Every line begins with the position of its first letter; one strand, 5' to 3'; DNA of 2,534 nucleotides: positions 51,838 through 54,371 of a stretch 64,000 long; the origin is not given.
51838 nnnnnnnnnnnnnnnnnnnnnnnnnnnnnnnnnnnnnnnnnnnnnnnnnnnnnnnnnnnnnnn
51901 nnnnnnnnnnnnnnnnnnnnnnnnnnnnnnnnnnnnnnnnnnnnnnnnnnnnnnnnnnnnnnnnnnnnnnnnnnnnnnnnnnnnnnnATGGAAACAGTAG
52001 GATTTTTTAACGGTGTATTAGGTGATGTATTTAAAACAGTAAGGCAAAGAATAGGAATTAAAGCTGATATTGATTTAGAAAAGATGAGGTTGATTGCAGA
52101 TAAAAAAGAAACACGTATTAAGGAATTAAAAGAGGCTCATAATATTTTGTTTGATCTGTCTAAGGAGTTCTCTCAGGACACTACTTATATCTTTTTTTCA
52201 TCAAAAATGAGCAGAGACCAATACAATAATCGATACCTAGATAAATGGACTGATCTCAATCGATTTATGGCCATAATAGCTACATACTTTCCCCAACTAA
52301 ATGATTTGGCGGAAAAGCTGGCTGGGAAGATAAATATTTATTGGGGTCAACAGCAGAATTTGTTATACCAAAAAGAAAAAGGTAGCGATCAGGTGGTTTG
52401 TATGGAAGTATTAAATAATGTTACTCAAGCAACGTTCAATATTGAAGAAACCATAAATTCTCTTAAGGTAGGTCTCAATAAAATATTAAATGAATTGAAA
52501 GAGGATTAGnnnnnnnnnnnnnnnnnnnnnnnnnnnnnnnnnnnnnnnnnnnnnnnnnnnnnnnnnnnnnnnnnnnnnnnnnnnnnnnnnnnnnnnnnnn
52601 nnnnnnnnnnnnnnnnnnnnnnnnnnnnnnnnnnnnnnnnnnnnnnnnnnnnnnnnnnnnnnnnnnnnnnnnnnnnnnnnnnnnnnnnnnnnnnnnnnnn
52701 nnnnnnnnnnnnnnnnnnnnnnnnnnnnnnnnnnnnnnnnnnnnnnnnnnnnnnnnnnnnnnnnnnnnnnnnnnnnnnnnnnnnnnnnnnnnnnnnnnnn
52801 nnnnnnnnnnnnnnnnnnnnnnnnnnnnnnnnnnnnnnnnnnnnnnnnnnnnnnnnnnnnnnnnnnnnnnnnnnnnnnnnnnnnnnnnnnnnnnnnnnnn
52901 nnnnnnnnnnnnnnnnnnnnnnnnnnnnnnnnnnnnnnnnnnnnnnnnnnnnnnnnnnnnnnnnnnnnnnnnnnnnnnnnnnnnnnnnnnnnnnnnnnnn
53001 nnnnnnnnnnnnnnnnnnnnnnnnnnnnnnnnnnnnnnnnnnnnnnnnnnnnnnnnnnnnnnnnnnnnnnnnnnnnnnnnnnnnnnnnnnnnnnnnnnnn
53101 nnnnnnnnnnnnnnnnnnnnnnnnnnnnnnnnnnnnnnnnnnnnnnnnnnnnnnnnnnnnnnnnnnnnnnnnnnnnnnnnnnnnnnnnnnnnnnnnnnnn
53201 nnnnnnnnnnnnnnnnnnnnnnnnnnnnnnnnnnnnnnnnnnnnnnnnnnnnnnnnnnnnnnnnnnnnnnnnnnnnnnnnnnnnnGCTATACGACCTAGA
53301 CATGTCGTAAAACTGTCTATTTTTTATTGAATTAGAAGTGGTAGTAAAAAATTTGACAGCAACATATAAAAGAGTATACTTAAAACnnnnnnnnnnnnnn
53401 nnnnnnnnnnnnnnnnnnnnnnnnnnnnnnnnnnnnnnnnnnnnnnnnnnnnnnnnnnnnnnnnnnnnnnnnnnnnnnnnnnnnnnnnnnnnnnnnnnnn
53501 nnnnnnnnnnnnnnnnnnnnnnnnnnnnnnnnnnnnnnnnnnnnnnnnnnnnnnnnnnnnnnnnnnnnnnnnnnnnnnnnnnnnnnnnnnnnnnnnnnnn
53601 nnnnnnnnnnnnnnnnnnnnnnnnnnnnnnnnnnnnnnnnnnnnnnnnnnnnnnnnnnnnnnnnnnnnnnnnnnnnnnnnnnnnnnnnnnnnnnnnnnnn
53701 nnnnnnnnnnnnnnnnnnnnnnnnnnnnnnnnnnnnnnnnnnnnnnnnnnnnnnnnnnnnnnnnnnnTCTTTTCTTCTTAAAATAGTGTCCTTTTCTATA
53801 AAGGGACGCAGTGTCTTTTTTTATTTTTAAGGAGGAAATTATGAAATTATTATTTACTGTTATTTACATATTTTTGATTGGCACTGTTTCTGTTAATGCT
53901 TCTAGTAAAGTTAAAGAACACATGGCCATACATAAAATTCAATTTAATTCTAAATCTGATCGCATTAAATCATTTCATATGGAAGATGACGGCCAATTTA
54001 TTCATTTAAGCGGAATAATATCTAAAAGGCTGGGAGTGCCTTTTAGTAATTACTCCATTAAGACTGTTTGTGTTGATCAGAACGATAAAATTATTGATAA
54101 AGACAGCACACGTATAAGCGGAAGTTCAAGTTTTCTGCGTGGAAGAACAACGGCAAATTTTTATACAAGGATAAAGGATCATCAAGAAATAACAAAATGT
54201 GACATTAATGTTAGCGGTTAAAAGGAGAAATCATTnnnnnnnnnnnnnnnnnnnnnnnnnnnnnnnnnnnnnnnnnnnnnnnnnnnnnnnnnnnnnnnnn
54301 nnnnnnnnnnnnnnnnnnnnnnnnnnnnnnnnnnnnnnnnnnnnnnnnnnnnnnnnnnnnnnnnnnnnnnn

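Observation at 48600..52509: Candidate multi-gene defence locus: membrane proteins convergent with the TIR gene, plus an unknown divergent gene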

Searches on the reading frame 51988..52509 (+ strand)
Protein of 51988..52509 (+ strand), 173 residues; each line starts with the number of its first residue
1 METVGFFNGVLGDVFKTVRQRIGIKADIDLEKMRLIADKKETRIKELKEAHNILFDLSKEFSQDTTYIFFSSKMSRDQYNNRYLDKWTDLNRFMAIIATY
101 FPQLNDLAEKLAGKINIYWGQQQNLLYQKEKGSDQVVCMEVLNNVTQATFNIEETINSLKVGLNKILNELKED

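Call 4: search_protein_families(library=pfam, proteins=[window:51988-52509:+], max_evalue=0.1)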
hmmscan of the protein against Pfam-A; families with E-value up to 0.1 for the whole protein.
window:51988-52509:+ (173 aa): 0 families

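Call 5: search_protein_families(library=padloc, proteins=[window:51988-52509:+], max_evalue=0.1)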
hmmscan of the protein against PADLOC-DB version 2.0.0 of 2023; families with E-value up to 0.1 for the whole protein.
window:51988-52509:+ (173 aa): 1 family
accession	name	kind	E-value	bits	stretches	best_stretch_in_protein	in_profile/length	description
PDLC03376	MTase_II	-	0.0045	14.8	1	109-171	103-163/249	Type II methyltransferase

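Call 6: search_protein_families(library=ncbifam, proteins=[window:51988-52509:+], max_evalue=0.1)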
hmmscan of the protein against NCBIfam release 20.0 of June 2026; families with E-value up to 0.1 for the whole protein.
window:51988-52509:+ (173 aa): 1 family
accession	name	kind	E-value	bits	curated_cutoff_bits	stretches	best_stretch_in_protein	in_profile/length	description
NF010333.0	PRK13763.2-4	equivalog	0.045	13.7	252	1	2-74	10-81/179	putative RNA-processing protein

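Call 7: search_protein_families(library=phrogs, proteins=[window:51988-52509:+], max_evalue=0.1)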
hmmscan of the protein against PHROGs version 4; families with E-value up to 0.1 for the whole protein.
window:51988-52509:+ (173 aa): 0 families

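Call 60: search_protein_representatives(protein=window:51988-52509:+)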
Query: 173 residues. Proteins with E-value up to 0.001 (for the whole library): 93; up to 1e-10: 6; up to 1e-30: 1. The best 93 are listed.
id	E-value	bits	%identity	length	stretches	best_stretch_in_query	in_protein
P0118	4.5e-108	374.7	100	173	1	1-173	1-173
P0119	6.6e-19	84.8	40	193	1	24-165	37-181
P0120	4.0e-15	72.5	33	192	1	19-172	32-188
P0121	2.1e-13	66.9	36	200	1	29-135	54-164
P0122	2.9e-11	60.0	39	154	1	30-133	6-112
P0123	5.3e-11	59.2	33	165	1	41-137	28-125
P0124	1.4e-10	57.8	32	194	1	4-132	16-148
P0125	2.2e-10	57.1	34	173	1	10-129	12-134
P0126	5.5e-10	55.8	31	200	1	27-170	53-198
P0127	5.4e-09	52.6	26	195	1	3-169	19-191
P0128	7.0e-09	52.3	28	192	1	20-165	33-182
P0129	7.3e-09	52.2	33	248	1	38-134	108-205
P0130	7.4e-09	52.2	30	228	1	23-164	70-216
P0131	8.9e-09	51.9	30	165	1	26-164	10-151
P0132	1.4e-08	51.3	29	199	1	26-173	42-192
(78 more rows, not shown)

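Call 63: search_protein_families(library=pfam, alignment_id=A5, max_evalue=0.01)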
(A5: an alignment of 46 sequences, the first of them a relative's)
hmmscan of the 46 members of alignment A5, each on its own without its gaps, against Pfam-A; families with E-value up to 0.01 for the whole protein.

A. member 1, P0118 (173 aa): 0 families

B. families by the number of members that match (of 46 scanned): 6 families
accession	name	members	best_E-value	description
PF09261.16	Alpha-mann_mid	1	0.00044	Alpha mannosidase middle domain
PF09724.14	Dcc1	1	0.0021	Sister chromatid cohesion protein Dcc1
PF18142.6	SLATT_fungal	1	0.0024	SMODS and SLOG-associating 2TM effector domain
PF12977.12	DUF3861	1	0.0065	Domain of Unknown Function with PDB structure (DUF3861)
PF19558.4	DUF6080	1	0.0085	Family of unknown function (DUF6080)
PF08613.16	Cyclin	1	0.0087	Cyclin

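Call 64: search_solved_structures(query=A5, max_evalue=1)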
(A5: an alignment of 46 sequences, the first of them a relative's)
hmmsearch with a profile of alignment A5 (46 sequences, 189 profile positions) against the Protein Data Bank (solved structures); distinct sequences matched with E-value up to 1: 6.
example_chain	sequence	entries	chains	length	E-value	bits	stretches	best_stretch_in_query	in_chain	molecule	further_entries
6e31_A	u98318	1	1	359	0.26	14.1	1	28-97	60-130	Rap1-interacting adapter molecule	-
2owl_A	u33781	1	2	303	0.4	13.5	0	38-88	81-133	Recombination-associated protein rdgC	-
8xkw_B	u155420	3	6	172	0.65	12.8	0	75-135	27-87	Mitochondrial import receptor subunit TOM22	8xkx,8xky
8hco_B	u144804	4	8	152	0.69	12.7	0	75-135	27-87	Mitochondrial import receptor subunit TOM22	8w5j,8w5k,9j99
6ucu_B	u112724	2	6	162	0.77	12.6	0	75-135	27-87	Mitochondrial import receptor subunit TOM22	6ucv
6jnf_C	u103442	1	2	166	0.82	12.5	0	75-135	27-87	Mitochondrial import receptor subunit TOM22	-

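Call 89: search_dna_similar(query=window:51988-52509:+, collection=plasmids, mode=protein, max_evalue=0.01, max_rows=15)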
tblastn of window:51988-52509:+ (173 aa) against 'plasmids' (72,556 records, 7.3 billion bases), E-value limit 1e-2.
No match.

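Call 90: search_dna_similar(query=window:51988-52509:+, collection=phages, mode=protein, max_evalue=0.01, max_rows=15)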
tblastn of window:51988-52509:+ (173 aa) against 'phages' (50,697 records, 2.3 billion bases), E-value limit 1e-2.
No match.

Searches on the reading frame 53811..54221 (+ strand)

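Call 4: search_protein_families(library=pfam, proteins=[window:53811-54221:+], max_evalue=0.1)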
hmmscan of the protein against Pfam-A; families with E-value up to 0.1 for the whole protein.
window:53811-54221:+ (136 aa): 0 families

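Call 5: search_protein_families(library=padloc, proteins=[window:53811-54221:+], max_evalue=0.1)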
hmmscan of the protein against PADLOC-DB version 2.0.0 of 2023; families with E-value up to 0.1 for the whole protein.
window:53811-54221:+ (136 aa): 0 families

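Call 6: search_protein_families(library=ncbifam, proteins=[window:53811-54221:+], max_evalue=0.1)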
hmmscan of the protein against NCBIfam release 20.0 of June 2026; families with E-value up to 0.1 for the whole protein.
window:53811-54221:+ (136 aa): 1 family
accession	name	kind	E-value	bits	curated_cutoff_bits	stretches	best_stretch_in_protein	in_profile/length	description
NF000429.2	blaOXA-63_like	exception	0.021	14.2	560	1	13-96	4-87/269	OXA-63 family oxacillin-hydrolyzing class D beta-lactamase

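Call 7: search_protein_families(library=phrogs, proteins=[window:53811-54221:+], max_evalue=0.1)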
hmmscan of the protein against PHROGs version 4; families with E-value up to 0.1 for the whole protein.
window:53811-54221:+ (136 aa): 2 families
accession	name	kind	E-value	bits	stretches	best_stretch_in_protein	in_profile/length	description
phrog_20612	-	unknown function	0.024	15.8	1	78-130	28-76/147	-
phrog_29859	-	unknown function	0.083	13.7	0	12-67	10-65/145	-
